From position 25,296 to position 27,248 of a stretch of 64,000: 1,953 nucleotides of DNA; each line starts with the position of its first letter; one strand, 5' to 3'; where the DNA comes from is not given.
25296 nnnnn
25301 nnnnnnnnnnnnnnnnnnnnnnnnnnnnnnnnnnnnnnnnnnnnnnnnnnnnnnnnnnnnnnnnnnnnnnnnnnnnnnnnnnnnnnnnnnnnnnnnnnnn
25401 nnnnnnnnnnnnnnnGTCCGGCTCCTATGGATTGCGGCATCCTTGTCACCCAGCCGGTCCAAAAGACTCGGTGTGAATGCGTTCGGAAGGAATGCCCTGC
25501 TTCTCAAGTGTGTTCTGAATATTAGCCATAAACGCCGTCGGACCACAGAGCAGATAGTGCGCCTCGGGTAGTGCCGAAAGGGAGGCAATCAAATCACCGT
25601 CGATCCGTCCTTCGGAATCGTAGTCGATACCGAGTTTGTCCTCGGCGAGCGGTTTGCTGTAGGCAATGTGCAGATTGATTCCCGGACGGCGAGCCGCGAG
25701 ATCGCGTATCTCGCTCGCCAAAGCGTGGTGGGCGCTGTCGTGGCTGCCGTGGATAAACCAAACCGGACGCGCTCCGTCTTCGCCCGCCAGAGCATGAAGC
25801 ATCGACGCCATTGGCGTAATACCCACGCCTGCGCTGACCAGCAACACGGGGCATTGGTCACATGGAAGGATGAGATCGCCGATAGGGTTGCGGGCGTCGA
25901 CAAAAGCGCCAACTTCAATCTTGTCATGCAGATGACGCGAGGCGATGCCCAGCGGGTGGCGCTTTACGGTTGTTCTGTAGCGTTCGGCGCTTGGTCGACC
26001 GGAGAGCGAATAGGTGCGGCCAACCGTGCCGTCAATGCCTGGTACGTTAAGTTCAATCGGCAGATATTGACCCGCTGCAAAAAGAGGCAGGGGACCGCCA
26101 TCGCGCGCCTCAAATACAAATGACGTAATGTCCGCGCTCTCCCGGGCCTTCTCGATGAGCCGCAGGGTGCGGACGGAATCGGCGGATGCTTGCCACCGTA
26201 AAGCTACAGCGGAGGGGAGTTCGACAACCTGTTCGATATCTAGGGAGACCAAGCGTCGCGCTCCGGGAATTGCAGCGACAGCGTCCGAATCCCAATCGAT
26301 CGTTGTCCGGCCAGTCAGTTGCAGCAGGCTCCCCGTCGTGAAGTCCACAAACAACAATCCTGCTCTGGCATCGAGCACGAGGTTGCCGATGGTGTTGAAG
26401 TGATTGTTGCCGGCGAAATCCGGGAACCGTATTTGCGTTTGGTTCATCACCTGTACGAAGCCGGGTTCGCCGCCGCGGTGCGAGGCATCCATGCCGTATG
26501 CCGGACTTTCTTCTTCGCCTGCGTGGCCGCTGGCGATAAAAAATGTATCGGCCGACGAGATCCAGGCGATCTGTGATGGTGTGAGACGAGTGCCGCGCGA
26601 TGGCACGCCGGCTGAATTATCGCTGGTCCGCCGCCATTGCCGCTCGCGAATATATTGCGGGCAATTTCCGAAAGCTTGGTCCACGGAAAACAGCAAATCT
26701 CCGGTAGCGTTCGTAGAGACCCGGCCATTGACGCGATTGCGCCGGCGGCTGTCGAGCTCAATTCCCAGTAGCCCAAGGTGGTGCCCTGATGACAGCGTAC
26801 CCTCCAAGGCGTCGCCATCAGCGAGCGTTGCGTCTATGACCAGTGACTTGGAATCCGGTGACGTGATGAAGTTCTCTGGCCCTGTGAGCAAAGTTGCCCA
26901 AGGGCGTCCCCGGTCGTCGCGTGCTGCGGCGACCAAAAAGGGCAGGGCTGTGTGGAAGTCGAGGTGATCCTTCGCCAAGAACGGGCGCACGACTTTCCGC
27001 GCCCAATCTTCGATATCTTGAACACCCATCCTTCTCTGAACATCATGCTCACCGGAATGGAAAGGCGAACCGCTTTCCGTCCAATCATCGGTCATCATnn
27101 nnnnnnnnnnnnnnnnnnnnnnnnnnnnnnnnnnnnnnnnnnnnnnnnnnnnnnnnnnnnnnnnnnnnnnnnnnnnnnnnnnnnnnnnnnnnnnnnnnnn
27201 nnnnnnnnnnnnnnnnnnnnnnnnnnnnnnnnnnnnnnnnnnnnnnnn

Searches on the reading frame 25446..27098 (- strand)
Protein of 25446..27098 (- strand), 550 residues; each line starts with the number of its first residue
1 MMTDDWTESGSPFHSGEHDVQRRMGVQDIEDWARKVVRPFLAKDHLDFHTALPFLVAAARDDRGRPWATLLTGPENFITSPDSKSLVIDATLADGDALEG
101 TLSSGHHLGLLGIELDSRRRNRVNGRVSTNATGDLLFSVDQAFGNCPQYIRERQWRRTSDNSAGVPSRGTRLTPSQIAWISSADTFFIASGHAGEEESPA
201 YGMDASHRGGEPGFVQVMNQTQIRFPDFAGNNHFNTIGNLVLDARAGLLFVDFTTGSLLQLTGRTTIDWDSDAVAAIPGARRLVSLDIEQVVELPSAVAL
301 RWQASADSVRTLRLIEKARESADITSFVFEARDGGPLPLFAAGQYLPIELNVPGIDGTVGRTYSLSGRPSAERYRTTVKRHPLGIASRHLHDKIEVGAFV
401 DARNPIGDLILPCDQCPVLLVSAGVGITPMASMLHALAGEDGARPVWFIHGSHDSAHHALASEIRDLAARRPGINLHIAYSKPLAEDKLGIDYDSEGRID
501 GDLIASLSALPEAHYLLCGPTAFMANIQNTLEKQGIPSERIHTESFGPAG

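Call 3: search_protein_families(library=pfam, proteins=[window:25446-27098:-])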
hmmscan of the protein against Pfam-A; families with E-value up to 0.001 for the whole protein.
window:25446-27098:- (550 aa): 3 families
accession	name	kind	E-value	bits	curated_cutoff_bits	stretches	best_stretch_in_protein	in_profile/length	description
PF00175.26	NAD_binding_1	-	1.4e-15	58.3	22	1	420-528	1-108/109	Oxidoreductase NAD-binding domain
PF01243.27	PNPOx_N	-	1e-07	32.8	28.1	0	45-146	5-97/120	Pyridoxamine 5'-phosphate oxidase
PF00970.30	FAD_binding_6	-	1.2e-06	29.2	21.1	1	312-409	2-97/99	Oxidoreductase FAD-binding domain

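Call 4: search_protein_families(library=ncbifam, proteins=[window:25446-27098:-])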
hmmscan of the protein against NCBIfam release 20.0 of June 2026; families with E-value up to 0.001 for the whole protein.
window:25446-27098:- (550 aa): 13 families
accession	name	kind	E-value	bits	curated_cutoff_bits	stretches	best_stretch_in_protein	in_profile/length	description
NF009805.0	PRK13289.1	equivalog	1.8e-69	234.6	432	1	308-549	153-395/399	NO-inducible flavohemoprotein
NF058606.1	GlBtMonoRdsGbcB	equivalog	4.6e-27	94.8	500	1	302-548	9-249/362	glycine betaine monooxygenase reductase subunit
NF040810.1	BenC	equivalog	4.5e-22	78.6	430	1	291-548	88-332/333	benzoate 1,2-dioxygenase electron transfer component BenC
TIGR02160.1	PA_CoA_Oxy5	hypoth_equivalog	1e-21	77.2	420.8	1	319-547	11-242/352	1,2-phenylacetyl-CoA epoxidase subunit PaaE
NF007964.0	PRK10684.1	equivalog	3.5e-21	75.5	383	1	340-547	37-238/333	NADH oxidoreductase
TIGR04025.1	PPOX_FMN_DR2398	subfamily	2e-16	59.8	170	1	170-278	20-122/197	MSMEG_1061 family FMN-dependent PPOX-type flavoprotein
NF045803.1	MethMoxFADbindMmoC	equivalog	3.5e-16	58.9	500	1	340-548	140-342/343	aromatic/alkene monooxygenase hydroxylase FAD-binding subunit MmoC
NF008822.0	PRK11872.1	equivalog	2.2e-14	53.2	402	1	340-547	137-336/341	anthranilate 1,2-dioxygenase electron transfer component AntC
TIGR01941.1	nqrF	equivalog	5.8e-10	38.6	295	1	381-547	237-404/405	NADH:ubiquinone reductase (Na(+)-transporting) subunit F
NF004317.0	PRK05713.1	equivalog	4.3e-06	26.2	338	1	415-481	192-258/312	iron-sulfur-binding ferredoxin reductase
NF052252.1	flav_redu_LuxG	exception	4.6e-05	22.7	340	1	340-546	28-229/232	flavin mononucleotide reductase LuxG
NF005963.0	PRK08051.1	equivalog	5.4e-05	22.6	230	1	340-546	31-230/233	NAD(P)H-flavin reductase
NF004859.0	PRK06214.1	equivalog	0.00038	19.2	432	1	374-485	350-463/539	sulfite reductase subunit alpha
